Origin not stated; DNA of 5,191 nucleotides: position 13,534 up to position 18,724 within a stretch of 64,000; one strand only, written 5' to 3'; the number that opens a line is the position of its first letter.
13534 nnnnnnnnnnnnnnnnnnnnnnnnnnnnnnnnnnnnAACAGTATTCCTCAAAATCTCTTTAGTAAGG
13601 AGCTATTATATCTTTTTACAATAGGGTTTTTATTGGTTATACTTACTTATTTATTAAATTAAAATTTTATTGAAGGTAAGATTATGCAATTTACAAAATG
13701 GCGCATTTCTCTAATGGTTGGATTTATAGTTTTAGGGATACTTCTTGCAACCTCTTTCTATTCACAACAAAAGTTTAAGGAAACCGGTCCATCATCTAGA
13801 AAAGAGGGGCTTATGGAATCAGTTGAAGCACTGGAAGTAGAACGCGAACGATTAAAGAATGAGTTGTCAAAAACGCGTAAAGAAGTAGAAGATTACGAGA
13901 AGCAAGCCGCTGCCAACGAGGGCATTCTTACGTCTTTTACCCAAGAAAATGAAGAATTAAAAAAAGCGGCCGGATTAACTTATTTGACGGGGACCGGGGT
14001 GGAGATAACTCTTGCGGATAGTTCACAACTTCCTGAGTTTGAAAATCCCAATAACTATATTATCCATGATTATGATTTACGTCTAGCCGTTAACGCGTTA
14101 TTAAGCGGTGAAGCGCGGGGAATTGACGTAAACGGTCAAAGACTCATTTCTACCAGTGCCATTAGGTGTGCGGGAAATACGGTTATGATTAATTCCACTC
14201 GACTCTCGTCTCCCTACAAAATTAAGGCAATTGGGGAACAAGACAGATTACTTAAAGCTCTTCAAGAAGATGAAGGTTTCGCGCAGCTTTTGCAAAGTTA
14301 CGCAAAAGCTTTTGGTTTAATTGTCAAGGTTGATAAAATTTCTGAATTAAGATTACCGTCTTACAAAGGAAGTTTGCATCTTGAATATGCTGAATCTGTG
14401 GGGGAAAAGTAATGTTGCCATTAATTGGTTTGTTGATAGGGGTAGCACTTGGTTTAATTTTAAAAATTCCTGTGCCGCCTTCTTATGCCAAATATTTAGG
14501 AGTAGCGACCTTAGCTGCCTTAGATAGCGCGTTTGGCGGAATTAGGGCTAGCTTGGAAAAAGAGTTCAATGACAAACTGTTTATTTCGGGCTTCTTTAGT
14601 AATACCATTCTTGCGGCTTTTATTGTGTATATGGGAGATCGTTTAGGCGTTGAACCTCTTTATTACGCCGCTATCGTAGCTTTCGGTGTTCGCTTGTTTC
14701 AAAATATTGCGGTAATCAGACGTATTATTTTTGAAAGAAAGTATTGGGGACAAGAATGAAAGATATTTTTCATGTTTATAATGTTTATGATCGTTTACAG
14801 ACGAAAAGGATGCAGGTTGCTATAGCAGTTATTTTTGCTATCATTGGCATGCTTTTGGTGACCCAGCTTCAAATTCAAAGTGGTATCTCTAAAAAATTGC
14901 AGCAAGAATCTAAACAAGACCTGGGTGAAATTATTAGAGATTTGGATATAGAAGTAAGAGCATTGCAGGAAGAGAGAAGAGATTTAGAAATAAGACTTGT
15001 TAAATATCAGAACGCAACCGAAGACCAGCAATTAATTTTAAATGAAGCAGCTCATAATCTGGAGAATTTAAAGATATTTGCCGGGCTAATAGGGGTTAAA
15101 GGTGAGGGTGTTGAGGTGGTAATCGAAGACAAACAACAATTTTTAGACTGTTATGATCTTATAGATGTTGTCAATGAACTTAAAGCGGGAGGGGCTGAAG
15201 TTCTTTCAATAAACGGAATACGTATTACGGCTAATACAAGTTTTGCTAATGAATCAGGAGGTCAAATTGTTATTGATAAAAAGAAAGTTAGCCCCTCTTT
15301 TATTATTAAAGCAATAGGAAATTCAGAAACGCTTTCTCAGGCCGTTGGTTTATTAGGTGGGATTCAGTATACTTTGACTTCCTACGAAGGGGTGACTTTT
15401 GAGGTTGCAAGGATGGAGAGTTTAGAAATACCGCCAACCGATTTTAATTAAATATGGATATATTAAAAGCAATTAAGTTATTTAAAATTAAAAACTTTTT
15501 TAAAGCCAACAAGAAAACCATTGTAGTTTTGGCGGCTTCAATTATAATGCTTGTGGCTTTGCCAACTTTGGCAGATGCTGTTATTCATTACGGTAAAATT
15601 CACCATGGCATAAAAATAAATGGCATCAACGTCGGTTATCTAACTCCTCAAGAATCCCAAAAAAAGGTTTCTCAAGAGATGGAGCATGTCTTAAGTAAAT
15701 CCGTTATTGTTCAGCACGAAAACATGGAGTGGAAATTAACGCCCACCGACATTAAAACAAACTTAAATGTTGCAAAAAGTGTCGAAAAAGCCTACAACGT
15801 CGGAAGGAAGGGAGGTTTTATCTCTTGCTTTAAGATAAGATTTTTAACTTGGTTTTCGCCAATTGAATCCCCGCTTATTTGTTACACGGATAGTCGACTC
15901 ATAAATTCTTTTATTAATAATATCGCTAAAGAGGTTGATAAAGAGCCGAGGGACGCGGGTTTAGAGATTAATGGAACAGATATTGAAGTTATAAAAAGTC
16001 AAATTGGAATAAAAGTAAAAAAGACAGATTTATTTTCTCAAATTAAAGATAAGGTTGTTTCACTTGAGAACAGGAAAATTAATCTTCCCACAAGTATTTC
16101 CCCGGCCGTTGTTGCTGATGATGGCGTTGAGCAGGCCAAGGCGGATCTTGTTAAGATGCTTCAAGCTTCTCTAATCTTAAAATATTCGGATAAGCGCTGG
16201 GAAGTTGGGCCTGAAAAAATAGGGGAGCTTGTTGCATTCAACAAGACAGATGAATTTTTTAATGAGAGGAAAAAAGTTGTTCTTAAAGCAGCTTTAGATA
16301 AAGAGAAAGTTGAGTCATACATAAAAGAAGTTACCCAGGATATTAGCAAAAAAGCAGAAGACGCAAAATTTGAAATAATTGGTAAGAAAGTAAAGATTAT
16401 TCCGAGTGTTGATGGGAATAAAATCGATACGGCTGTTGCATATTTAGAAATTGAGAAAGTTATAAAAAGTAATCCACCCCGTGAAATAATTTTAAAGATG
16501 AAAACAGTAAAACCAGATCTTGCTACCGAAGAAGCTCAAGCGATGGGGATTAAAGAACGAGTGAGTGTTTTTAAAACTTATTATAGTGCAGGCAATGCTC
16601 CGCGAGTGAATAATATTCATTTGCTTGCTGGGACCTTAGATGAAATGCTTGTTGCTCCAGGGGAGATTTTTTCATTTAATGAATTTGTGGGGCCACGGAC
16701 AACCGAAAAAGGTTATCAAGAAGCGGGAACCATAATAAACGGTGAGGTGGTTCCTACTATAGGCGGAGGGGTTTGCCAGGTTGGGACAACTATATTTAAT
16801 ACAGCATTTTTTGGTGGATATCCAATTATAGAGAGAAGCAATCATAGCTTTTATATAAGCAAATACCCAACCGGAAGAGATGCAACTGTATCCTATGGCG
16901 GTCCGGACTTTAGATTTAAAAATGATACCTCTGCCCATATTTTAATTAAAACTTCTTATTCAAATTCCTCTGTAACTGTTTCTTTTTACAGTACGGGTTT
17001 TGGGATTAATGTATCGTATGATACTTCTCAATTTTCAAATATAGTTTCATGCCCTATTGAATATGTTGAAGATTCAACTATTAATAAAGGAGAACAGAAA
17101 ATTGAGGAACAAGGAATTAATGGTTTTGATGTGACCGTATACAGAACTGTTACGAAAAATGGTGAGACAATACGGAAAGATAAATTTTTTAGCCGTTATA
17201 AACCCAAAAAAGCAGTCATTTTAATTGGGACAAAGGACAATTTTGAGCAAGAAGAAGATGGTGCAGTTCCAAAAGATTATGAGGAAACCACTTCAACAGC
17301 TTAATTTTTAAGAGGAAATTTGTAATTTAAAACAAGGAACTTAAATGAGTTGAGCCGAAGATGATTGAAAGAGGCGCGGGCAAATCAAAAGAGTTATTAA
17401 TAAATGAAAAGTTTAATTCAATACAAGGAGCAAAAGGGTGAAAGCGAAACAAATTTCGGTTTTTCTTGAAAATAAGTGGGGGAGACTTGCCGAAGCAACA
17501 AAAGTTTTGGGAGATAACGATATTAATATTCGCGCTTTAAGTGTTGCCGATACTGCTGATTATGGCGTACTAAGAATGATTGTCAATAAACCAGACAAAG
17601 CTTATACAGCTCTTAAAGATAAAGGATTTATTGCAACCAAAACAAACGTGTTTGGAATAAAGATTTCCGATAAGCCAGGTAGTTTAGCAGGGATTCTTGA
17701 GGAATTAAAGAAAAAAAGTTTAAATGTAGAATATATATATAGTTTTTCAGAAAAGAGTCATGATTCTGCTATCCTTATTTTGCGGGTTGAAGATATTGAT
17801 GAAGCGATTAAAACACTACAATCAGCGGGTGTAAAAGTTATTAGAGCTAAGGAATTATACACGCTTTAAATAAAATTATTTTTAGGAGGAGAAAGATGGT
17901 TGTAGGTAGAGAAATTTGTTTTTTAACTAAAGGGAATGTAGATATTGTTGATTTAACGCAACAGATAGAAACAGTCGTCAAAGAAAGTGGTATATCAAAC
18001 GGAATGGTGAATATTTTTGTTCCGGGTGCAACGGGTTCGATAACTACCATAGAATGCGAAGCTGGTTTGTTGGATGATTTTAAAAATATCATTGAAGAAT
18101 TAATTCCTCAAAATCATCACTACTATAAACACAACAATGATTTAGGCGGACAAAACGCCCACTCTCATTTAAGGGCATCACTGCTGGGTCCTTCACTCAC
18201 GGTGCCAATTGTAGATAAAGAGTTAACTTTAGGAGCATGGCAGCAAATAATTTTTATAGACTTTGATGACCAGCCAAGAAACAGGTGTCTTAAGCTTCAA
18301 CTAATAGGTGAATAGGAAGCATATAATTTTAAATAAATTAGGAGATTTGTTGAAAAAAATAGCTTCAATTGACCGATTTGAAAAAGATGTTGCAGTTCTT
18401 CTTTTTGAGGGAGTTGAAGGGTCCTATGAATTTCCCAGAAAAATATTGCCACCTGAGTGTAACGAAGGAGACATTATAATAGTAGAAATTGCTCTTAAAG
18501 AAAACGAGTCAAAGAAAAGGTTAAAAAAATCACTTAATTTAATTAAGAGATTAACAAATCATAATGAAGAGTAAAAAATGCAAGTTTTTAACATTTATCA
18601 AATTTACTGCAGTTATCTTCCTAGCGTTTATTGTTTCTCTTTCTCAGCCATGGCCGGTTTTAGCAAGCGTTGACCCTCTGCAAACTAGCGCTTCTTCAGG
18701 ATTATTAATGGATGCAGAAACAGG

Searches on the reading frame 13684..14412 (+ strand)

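Call 37: search_protein_families(library=pfam, proteins=[window:13684-14412:+], max_evalue=0.00001)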
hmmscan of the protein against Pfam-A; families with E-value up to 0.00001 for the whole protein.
window:13684-14412:+ (242 aa): 1 family
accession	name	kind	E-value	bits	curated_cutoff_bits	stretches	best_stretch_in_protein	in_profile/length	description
PF05949.17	DUF881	-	2.3e-40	138.2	25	1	90-237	3-146/146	Bacterial protein of unknown function (DUF881)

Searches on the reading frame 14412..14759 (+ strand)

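Call 37: search_protein_families(library=pfam, proteins=[window:14412-14759:+], max_evalue=0.00001)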
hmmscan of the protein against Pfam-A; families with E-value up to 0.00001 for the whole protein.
window:14412-14759:+ (115 aa): 1 family
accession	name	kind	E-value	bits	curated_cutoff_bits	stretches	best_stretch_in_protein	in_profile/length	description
PF06947.17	DUF1290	-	1.6e-38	131.1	24.4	1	21-107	1-86/86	Protein of unknown function (DUF1290)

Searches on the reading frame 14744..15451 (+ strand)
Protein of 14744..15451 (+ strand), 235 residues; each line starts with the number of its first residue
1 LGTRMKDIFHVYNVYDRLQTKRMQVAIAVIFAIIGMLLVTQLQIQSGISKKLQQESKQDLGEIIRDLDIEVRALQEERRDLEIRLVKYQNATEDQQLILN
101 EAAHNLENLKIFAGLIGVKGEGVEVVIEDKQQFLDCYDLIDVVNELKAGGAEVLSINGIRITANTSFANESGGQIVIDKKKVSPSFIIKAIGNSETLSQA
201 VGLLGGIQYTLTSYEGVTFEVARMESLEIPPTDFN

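Call 37: search_protein_families(library=pfam, proteins=[window:14744-15451:+], max_evalue=0.00001)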
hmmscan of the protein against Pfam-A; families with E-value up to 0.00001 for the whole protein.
window:14744-15451:+ (235 aa): 1 family
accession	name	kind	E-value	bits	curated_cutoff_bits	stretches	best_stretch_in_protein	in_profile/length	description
PF05949.17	DUF881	-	6.3e-31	107.6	25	1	106-232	2-136/146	Bacterial protein of unknown function (DUF881)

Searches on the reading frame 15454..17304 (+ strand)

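Call 37: search_protein_families(library=pfam, proteins=[window:15454-17304:+], max_evalue=0.00001)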
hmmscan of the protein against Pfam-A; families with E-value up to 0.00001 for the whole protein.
window:15454-17304:+ (616 aa): 3 families
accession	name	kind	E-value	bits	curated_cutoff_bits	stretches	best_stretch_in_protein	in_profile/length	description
PF04294.18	VanW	-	2.4e-48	163.3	27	1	384-512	2-130/130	VanW like protein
PF12229.13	PG_binding_4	-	8.1e-35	120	22.1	2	93-209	1-116/117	Putative peptidoglycan binding domain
PF07501.17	G5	-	1.5e-10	41.6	23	1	534-594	13-75/75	G5 domain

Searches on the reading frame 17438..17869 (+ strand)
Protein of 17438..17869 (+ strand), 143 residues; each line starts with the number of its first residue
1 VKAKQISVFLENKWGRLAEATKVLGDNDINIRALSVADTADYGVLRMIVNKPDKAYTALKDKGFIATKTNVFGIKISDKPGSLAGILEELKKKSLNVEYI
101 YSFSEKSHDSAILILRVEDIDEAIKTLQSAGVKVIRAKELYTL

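Call 4: search_protein_families(library=pfam, proteins=[window:17438-17869:+], max_evalue=0.1)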
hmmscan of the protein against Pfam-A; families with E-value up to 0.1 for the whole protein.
window:17438-17869:+ (143 aa): 9 families
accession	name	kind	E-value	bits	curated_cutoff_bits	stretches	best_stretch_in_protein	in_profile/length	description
PF19571.5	ACT_8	-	2.9e-26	92.3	23.5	1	1-141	1-139/141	ACT domain pair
PF01842.31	ACT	-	1.3e-13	50.9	27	2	5-54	2-53/66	ACT domain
PF22629.2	ACT_AHAS_ss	-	1.5e-08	35.1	27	2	6-56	1-52/67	AHAS small subunit-like ACT domain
PF13840.12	ACT_7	-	2.4e-07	30.9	27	2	77-128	18-64/65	ACT domain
PF13291.12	ACT_4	-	3.1e-05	25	27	1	5-47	8-50/80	ACT domain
PF22468.2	ACT_9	-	0.00015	21.9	27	0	71-129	3-59/61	ACT domain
PF00903.31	Glyoxalase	-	0.0058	17.4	20.6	1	98-137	66-98/121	Glyoxalase/Bleomycin resistance protein/Dioxygenase superfamily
PF03793.24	PASTA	-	0.0078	16.6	23.2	0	119-137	10-28/64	PASTA domain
PF22190.2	TTHA0829-like_ACT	-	0.024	15.1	27.4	0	74-135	7-67/70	TTHA0829-like ACT domain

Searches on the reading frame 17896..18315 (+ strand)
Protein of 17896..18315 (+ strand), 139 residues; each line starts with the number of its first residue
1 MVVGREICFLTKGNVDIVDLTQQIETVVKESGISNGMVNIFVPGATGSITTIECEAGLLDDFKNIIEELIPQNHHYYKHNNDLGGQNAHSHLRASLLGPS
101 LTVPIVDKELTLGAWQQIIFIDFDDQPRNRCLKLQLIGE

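Call 4: search_protein_families(library=pfam, proteins=[window:17896-18315:+], max_evalue=0.1)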
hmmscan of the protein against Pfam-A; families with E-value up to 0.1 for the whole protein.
window:17896-18315:+ (139 aa): 1 family
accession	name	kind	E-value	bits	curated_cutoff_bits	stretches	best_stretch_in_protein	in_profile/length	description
PF01894.22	UPF0047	-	7.3e-35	120.1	27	1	19-134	1-115/117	Uncharacterised protein family UPF0047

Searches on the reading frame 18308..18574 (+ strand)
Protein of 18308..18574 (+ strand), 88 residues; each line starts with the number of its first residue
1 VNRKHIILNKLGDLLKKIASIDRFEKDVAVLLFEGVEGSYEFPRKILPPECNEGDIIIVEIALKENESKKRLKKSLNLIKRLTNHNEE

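Call 4: search_protein_families(library=pfam, proteins=[window:18308-18574:+], max_evalue=0.1)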
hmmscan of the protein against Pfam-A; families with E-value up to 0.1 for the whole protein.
window:18308-18574:+ (88 aa): 3 families
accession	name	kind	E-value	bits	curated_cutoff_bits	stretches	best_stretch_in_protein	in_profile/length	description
PF11213.13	DUF3006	-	3.7e-15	56.3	32.3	1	19-82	1-66/67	Protein of unknown function (DUF3006)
PF12436.14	USP7_ICP0_bdg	-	0.0002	21.2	27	1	9-85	89-169/241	ICP0-binding domain of Ubiquitin-specific protease 7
PF16892.10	CHS5_N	-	0.076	13.4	39.8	0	41-61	25-45/48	Chitin biosynthesis protein CHS5 N-terminus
